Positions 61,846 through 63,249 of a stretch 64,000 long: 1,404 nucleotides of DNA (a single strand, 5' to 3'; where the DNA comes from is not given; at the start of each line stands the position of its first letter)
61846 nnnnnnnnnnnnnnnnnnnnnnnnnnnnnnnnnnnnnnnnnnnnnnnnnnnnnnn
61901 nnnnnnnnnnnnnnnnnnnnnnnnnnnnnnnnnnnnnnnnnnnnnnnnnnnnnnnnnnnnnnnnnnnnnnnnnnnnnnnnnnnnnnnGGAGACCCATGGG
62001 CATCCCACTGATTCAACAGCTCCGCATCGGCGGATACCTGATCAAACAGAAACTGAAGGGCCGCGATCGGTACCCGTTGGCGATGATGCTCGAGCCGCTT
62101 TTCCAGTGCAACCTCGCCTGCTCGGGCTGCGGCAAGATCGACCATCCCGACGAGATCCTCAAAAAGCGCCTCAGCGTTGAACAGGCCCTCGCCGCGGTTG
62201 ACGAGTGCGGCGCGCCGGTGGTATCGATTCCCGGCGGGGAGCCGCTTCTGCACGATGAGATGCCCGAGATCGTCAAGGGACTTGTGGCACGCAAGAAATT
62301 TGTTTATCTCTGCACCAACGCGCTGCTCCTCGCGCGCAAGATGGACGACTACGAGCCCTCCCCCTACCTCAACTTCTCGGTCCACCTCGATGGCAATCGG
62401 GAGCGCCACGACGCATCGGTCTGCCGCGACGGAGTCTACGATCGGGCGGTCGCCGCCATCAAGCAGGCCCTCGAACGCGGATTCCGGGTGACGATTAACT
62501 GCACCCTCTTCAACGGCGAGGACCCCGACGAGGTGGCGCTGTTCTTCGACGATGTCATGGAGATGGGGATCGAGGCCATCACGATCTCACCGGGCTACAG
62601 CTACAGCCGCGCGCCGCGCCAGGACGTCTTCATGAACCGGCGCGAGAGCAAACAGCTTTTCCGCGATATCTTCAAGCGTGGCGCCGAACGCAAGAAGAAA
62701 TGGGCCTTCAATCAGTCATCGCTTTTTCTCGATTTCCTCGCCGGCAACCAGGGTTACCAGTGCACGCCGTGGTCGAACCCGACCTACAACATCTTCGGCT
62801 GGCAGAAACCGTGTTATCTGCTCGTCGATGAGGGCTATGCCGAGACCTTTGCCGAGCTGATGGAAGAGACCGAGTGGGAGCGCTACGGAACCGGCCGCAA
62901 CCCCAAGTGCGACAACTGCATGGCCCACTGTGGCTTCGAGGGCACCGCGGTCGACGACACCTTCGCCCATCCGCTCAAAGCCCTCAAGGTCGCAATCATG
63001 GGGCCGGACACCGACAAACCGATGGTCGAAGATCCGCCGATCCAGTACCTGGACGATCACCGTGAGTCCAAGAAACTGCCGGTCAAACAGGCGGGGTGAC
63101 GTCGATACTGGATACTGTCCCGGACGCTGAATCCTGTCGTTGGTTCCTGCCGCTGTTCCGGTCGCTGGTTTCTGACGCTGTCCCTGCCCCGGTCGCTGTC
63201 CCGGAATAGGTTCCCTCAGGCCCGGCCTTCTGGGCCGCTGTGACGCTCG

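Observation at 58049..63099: Translationally coupled operon joining mevalonate-pathway enzymes to squalene and hopanoid side-chain synthesis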

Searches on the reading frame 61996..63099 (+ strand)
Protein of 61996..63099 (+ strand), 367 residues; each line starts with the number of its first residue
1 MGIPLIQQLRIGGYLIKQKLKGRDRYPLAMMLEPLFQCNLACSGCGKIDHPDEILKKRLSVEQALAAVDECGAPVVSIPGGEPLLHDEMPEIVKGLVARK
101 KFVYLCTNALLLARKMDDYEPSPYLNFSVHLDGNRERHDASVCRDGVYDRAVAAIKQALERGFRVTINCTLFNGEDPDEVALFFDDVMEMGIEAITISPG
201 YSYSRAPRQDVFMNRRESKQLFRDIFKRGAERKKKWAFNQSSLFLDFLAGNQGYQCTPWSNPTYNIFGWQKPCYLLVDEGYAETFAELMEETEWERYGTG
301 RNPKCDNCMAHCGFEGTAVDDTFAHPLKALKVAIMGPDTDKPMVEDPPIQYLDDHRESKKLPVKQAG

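Call 3: search_protein_families(library=pfam, proteins=[window:61996-63099:+])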
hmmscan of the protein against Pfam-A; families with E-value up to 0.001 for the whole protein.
window:61996-63099:+ (367 aa): 2 families
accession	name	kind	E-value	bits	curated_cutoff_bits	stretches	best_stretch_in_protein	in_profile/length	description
PF11946.13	DUF3463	-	2.3e-60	202.7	31.3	1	195-331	1-133/134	Domain of unknown function (DUF3463)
PF04055.27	Radical_SAM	-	3.7e-20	73.2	29.5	1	37-185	6-164/166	Radical SAM superfamily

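Call 4: search_protein_families(library=ncbifam, proteins=[window:61996-63099:+])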
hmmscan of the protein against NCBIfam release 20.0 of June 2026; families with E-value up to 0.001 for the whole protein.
window:61996-63099:+ (367 aa): 45 families (the best 25 are shown)
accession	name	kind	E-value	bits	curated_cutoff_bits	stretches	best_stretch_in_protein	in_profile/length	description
TIGR03470.1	HpnH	equivalog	9.3e-166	550.6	225.05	1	1-321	1-318/318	adenosyl-hopene transferase HpnH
TIGR03961.1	rSAM_PTO1314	hypoth_equivalog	6.9e-22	78.2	306.05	1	18-316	11-306/332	PTO1314 family radical SAM protein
TIGR04051.1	rSAM_NirJ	equivalog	1.9e-14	53.4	515.45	1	37-198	11-174/354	heme d1 biosynthesis radical SAM protein NirJ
NF049973.1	radical_Rv1681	equivalog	5.1e-14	51.9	380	1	35-185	79-232/326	Rv1681 family radical SAM protein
TIGR02666.1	moaA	equivalog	7.5e-14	51.4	284.05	1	37-192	19-185/336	GTP 3',8-cyclase MoaA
TIGR04546.1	rSAM_ahbC_deAc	equivalog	1.1e-12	47.5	650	1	37-195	48-208/390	12,18-didecarboxysiroheme deacetylase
TIGR04053.2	TIGR04053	equivalog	1.6e-12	47.3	395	1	26-194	6-180/366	TIGR04053 family radical SAM/SPASM domain-containing protein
TIGR04347.1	pseudo_SAM_Halo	equivalog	1.7e-12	47.4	525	1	36-221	46-234/390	TIGR04347 family pseudo-SAM/SPASM protein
TIGR02668.1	moaA_archaeal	equivalog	1.7e-12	47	325.25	1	37-189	19-175/303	GTP 3',8-cyclase MoaA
TIGR04054.1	rSAM_NirJ1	equivalog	1.8e-11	43.3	650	1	37-196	45-206/387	putative heme d1 biosynthesis radical SAM protein NirJ1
TIGR03962.1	mycofact_rSAM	equivalog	4e-11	42.7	265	1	26-171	10-158/339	mycofactocin radical SAM maturase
TIGR04545.1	rSAM_ahbD_hemeb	equivalog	8e-11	41.9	500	1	36-197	8-172/339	heme b synthase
TIGR04133.1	rSAM_w_lipo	hypoth_equivalog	2.3e-10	39.9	425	1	28-225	23-228/350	TIGR04133 family radical SAM/SPASM protein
NF001199.0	PRK00164.2-1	equivalog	3.2e-09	36.3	231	1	37-185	21-173/308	GTP 3',8-cyclase MoaA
TIGR04103.1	rSAM_nif11_3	equivalog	2.3e-08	33.1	725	1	35-206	12-184/412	nif11-class peptide radical SAM maturase 3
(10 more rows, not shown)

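Call 69: find_encoding_contigs(protein=window:61996-63099:+, flank=10000, max_places=2)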
Protein window:61996-63099:+ (367 aa): no gene with exactly this product is on record in the collection.
